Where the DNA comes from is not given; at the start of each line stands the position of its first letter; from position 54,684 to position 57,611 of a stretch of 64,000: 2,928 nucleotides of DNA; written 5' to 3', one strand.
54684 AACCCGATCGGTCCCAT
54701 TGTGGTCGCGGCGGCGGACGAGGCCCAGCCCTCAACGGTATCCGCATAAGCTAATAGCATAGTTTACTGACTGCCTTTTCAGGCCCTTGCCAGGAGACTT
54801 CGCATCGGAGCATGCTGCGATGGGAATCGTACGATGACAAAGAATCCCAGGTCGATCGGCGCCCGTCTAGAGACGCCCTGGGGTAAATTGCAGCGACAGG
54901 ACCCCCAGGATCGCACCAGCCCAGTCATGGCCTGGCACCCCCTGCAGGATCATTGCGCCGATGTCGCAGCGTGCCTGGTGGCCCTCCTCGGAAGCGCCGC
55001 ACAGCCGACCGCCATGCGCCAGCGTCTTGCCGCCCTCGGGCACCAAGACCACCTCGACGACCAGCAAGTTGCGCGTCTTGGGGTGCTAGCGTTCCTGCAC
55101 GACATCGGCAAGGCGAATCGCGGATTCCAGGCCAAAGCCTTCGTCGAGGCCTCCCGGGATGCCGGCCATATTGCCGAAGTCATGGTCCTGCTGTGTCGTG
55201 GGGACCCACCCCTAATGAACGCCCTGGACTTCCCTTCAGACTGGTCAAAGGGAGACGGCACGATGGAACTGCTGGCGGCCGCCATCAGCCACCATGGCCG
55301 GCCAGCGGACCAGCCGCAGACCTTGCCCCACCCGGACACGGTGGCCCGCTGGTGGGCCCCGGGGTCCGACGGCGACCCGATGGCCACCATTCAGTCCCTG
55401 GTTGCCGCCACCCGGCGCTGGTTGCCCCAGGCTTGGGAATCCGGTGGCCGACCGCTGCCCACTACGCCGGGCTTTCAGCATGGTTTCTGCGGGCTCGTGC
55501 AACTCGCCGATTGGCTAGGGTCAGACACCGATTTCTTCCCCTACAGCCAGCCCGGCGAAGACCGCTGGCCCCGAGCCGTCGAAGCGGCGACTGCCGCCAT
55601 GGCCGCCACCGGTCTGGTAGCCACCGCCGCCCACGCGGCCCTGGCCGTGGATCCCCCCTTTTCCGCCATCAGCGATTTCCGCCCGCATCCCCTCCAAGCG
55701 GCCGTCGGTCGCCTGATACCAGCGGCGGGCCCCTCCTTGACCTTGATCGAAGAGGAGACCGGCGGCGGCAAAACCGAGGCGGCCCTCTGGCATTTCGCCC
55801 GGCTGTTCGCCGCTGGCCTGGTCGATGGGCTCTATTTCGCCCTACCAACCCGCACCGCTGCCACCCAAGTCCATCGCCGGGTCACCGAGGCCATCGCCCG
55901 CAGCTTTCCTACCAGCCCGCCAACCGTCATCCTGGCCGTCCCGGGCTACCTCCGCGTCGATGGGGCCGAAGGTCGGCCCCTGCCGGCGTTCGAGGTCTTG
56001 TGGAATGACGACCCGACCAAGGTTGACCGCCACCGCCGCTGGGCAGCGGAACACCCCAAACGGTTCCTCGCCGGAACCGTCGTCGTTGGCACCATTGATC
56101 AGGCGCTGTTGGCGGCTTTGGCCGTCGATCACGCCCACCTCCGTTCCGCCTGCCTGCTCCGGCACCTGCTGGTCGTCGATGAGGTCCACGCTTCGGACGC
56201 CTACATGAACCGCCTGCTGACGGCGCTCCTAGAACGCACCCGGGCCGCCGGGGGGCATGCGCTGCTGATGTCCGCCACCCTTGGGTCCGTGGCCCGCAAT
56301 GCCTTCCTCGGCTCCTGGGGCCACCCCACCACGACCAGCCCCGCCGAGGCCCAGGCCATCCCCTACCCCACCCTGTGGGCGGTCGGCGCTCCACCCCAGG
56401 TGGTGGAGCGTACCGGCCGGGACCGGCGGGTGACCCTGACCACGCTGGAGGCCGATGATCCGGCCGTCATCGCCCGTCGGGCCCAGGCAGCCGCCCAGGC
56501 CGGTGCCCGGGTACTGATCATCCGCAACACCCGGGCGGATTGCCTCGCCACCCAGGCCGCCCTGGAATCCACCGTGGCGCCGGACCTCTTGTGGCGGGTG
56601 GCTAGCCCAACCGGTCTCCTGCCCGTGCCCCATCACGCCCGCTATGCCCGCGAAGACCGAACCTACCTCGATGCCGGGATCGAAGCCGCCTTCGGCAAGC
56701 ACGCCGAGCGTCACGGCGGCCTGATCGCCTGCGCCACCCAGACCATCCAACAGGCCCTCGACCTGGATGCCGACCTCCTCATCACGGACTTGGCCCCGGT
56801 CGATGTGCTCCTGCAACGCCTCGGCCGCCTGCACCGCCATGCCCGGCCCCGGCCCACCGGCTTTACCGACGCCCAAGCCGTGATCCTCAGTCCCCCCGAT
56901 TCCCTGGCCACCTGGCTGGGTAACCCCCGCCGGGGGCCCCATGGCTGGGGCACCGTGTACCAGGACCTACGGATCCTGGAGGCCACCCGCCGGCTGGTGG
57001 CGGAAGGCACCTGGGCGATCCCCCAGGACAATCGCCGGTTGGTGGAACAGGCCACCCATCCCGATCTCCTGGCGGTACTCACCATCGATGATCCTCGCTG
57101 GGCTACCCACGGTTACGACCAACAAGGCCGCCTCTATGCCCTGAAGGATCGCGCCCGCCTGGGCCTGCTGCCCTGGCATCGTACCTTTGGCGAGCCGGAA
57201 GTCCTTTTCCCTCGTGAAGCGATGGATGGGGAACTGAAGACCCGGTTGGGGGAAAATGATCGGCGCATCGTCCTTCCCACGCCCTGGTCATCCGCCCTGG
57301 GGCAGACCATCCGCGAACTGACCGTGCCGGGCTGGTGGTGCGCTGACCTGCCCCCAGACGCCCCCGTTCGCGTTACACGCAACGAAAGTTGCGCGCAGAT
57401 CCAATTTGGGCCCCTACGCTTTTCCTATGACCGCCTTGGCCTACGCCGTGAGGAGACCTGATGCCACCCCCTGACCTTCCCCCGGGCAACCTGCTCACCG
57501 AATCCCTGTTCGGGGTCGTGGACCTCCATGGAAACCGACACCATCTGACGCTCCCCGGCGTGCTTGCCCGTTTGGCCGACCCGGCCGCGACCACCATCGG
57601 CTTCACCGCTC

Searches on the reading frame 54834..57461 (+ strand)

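Call 77: search_protein_families(library=pfam, max_evalue=0.001, proteins=[window:54834-57461:+])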
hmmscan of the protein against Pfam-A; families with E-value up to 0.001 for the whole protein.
window:54834-57461:+ (875 aa): 3 families
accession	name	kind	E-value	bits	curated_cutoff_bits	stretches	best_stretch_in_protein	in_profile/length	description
PF18019.7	Cas3_HD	-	4.7e-29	102.3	23.1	1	16-235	1-207/207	Cas3, HD domain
PF22590.2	Cas3-like_C_2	-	4.4e-22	78.8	27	1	557-671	2-106/106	CRISPR-associated nuclease/helicase Cas3, C-terminal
PF00270.35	DEAD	-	1.4e-06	28.6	26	0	416-486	97-163/167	DEAD/DEAH box helicase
